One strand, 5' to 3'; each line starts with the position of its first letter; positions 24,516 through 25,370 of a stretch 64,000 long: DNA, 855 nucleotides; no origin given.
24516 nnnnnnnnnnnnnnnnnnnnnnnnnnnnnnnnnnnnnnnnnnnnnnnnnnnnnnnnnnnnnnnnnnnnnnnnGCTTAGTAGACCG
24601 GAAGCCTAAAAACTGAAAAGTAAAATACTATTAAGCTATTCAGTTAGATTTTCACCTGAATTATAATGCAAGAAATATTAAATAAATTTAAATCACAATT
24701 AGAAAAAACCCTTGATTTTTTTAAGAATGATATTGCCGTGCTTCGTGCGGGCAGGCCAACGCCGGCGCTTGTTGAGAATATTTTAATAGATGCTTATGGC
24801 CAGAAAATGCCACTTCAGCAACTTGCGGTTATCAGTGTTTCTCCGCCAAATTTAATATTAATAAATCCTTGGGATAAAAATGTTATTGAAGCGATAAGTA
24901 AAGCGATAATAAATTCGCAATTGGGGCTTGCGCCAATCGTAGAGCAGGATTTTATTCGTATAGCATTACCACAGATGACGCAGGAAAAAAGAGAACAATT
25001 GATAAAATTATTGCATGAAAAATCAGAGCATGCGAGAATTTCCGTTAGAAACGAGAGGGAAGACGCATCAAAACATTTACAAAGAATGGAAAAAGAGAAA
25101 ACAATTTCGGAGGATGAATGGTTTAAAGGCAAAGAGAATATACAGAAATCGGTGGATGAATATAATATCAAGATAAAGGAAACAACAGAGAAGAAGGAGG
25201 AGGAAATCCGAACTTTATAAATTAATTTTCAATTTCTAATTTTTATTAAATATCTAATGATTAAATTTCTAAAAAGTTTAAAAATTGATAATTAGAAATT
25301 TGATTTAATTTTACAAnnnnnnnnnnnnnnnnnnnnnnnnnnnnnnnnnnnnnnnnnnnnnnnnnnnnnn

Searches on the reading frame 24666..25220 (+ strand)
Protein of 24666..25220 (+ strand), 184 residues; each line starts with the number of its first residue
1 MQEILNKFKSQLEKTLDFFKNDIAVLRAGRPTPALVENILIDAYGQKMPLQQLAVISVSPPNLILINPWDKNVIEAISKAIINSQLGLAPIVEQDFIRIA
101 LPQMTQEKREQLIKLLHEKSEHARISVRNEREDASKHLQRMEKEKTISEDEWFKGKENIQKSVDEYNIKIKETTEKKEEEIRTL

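Call 36: search_protein_families(library=pfam, proteins=[window:24666-25220:+], max_evalue=0.00001)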
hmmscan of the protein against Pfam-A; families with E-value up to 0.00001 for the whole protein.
window:24666-25220:+ (184 aa): 1 family
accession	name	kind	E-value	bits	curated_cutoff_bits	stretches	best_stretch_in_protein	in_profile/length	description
PF01765.24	RRF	-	3.9e-52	176.8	29.7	1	19-181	1-163/164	Ribosome recycling factor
